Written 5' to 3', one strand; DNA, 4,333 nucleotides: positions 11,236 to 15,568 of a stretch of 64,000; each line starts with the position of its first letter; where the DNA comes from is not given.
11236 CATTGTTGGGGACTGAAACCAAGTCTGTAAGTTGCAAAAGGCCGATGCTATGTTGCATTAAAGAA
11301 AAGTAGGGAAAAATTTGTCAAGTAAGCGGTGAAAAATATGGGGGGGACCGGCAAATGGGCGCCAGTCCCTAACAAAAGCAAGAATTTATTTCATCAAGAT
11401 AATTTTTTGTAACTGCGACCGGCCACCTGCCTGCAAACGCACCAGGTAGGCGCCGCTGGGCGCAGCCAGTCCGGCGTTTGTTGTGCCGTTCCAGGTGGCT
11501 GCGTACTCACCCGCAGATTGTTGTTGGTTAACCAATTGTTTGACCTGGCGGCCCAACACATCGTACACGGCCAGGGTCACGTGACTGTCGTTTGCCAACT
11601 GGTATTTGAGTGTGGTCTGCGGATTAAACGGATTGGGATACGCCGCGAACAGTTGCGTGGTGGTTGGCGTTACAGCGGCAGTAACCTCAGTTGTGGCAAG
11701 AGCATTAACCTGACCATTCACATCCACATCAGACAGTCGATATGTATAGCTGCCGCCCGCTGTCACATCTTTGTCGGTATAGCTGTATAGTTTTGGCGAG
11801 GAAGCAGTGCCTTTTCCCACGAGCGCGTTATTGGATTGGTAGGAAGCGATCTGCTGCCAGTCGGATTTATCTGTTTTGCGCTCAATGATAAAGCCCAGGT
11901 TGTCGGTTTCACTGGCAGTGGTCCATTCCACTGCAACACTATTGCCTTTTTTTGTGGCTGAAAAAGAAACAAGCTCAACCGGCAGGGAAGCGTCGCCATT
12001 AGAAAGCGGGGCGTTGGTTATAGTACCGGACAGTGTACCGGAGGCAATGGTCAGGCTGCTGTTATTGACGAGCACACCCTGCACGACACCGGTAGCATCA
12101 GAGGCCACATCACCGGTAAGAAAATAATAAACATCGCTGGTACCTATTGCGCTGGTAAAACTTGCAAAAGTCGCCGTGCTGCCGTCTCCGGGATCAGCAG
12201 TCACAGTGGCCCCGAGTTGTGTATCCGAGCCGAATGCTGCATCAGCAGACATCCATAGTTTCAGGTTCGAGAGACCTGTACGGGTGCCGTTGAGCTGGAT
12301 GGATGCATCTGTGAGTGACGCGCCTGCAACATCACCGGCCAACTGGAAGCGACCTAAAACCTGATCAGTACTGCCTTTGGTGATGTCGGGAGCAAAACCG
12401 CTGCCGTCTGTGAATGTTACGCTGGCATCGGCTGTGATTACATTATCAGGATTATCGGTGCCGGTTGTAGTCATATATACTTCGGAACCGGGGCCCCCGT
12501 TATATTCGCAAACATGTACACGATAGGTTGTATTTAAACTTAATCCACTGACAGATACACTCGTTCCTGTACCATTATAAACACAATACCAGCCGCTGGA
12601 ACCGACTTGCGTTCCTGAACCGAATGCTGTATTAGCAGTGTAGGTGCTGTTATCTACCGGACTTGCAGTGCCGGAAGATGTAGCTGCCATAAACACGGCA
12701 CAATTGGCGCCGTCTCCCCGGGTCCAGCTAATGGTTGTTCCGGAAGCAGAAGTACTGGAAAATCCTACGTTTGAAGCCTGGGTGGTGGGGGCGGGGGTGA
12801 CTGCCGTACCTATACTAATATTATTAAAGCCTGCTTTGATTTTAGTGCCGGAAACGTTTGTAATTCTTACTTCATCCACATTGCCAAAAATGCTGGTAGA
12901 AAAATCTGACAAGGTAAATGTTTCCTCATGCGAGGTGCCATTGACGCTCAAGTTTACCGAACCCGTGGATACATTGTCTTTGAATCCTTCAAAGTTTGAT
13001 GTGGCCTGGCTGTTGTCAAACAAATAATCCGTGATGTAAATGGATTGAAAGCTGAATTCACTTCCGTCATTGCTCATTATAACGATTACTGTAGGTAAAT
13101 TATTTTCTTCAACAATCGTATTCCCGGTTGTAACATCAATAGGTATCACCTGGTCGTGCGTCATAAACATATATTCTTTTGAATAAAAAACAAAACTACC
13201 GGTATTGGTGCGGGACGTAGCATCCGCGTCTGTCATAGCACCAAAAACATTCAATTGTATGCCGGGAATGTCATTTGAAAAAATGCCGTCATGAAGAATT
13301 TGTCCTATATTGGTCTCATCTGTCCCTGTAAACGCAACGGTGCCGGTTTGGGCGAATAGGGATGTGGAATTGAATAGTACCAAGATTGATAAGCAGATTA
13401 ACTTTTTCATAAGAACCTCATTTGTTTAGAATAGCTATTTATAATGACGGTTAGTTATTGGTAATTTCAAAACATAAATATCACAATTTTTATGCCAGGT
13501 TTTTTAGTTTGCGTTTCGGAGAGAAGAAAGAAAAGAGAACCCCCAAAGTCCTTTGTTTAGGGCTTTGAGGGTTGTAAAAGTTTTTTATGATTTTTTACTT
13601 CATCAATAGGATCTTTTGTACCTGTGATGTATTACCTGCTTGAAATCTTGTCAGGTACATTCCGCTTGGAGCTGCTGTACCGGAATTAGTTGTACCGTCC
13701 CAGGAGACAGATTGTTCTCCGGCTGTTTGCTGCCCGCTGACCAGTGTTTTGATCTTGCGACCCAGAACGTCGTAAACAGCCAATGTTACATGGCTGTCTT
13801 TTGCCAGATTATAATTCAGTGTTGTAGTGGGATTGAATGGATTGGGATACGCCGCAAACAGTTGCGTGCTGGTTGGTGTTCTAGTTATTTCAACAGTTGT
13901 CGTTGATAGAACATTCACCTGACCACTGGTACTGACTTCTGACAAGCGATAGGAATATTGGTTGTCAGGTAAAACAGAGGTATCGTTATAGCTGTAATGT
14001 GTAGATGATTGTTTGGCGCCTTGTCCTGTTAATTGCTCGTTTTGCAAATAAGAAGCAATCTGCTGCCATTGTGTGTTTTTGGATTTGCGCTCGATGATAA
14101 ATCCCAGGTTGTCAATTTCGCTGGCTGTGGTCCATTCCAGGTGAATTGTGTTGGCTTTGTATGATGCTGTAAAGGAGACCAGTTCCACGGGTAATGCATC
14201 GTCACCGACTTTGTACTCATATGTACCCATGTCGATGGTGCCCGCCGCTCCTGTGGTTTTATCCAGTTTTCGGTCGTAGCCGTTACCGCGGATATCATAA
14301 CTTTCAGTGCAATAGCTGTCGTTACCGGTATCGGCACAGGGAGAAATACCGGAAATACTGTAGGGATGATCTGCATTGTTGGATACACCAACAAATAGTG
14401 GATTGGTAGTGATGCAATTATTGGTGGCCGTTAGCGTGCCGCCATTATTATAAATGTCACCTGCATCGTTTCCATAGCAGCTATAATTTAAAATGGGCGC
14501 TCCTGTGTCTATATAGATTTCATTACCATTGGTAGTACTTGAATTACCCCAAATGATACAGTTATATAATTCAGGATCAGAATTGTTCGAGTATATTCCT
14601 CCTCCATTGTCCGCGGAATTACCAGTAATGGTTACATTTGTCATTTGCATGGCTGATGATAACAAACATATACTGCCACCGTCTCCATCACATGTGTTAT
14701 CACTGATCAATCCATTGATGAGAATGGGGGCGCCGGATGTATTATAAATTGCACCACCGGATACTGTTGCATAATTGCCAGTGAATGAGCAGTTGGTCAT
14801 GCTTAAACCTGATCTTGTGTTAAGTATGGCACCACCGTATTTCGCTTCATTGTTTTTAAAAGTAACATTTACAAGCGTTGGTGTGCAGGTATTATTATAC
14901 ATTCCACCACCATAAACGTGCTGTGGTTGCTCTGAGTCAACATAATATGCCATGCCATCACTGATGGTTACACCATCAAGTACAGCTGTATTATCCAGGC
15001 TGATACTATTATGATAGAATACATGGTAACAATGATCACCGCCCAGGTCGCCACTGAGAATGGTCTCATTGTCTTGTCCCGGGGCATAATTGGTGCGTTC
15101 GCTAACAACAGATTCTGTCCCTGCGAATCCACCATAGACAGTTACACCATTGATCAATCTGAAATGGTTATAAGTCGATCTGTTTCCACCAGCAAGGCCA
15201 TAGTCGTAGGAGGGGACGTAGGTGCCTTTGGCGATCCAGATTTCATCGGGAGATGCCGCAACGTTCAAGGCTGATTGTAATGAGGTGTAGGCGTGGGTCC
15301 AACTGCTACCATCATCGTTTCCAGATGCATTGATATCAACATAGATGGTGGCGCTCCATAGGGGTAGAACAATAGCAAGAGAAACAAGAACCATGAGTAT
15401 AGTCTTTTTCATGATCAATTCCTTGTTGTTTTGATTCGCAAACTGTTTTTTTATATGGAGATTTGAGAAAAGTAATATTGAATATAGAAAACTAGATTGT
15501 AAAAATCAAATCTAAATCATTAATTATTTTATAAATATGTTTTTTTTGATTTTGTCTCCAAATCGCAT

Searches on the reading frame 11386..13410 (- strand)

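Call 11: search_protein_families(library=pfam, proteins=[window:11386-13410:-], max_evalue=0.001)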
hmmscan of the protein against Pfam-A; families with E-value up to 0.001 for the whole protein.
window:11386-13410:- (674 aa): 3 families
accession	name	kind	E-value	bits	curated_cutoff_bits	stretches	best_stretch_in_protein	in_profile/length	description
PF13860.13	FlgD_ig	-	8.4e-11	42.1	27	1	599-661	12-75/79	FlgD Ig-like domain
PF18962.6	Por_Secre_tail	-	1.4e-08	35.4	27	1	591-671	2-74/75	Secretion system C-terminal sorting domain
PF16656.11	Pur_ac_phosph_N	-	0.00019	22.4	30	1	217-316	8-93/93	Purple acid Phosphatase, N-terminal domain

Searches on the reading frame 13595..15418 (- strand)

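Call 11: search_protein_families(library=pfam, proteins=[window:13595-15418:-], max_evalue=0.001)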
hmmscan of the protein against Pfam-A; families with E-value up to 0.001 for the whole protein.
window:13595-15418:- (607 aa): 3 families
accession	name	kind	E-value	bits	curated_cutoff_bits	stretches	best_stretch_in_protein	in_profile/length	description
PF13860.13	FlgD_ig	-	1.7e-12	47.5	27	1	532-594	12-75/79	FlgD Ig-like domain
PF18962.6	Por_Secre_tail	-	6.1e-08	33.3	27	1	524-604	2-74/75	Secretion system C-terminal sorting domain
PF02415.23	Chlam_PMP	-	5.3e-06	26.6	20.6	0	209-227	1-19/19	Chlamydia polymorphic membrane protein (Chlamydia_PMP) repeat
